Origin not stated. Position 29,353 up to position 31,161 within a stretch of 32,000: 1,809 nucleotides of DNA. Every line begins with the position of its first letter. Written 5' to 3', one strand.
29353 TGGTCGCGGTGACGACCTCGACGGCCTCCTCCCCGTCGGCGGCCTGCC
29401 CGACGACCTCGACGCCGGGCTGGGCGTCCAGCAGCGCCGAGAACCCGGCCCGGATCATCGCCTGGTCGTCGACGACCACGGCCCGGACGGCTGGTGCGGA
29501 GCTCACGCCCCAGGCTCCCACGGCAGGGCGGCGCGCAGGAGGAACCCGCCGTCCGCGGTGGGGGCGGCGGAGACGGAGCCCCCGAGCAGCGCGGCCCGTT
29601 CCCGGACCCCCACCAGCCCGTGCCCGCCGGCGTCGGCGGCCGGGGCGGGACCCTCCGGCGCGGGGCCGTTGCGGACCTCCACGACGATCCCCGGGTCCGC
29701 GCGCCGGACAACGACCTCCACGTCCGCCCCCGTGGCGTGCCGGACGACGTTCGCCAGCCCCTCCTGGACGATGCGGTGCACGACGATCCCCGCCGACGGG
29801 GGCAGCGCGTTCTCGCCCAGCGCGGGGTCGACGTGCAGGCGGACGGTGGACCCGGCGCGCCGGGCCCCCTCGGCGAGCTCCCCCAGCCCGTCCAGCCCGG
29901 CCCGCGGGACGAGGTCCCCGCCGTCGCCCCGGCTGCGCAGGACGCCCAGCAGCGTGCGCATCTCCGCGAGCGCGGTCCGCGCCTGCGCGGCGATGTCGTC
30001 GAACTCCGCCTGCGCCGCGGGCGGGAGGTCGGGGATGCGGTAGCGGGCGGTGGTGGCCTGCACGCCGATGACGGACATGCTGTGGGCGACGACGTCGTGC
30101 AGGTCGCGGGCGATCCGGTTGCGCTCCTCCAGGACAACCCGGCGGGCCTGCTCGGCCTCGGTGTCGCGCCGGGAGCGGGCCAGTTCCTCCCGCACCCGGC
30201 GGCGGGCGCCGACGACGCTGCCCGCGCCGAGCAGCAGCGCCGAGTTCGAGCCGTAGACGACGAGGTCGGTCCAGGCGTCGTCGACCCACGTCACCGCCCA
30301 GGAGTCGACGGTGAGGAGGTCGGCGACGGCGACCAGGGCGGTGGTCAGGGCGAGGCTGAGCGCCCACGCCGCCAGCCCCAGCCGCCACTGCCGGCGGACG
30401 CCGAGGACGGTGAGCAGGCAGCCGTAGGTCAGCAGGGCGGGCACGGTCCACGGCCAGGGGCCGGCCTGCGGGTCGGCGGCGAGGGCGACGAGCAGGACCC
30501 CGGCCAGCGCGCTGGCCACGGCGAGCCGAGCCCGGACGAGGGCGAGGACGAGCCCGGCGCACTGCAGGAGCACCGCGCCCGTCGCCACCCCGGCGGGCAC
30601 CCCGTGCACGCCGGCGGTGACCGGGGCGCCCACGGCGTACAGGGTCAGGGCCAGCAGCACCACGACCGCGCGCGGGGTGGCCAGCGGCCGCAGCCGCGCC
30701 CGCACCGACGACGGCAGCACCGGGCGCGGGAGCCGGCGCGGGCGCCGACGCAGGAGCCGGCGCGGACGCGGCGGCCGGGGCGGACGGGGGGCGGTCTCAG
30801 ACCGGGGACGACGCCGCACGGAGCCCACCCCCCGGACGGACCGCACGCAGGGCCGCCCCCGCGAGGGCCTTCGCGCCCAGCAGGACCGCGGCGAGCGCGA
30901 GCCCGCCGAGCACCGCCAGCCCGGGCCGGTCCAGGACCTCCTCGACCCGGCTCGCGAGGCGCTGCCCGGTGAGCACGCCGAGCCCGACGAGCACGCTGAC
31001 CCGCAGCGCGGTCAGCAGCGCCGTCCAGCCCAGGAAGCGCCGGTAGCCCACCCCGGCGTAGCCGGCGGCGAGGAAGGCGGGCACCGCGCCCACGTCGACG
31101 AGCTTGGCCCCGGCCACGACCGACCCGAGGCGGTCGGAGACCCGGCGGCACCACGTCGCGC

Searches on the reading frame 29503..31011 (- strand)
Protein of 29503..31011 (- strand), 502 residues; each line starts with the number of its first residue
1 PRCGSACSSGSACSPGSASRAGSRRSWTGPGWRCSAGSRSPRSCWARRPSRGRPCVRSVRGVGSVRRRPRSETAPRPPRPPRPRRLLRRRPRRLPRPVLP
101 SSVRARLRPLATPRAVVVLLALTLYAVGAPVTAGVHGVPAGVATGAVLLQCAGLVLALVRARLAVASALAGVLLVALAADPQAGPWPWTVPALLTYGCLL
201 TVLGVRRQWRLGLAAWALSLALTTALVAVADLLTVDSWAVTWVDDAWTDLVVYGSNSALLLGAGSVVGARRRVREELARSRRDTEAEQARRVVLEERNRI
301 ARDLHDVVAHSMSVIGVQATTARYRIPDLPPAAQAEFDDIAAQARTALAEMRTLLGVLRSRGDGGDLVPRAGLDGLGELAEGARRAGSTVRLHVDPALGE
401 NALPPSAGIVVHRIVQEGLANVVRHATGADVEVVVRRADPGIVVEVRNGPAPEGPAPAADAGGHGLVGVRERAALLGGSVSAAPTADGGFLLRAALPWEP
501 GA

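Call 65: search_protein_families(library=pfam, proteins=[window:29503-31011:-], max_evalue=0.00001)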
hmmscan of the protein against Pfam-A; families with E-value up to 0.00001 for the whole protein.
window:29503-31011:- (502 aa): 1 family
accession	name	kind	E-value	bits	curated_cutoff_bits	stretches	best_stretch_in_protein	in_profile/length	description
PF07730.19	HisKA_3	-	2.6e-21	76.3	24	1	296-361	1-66/68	Histidine kinase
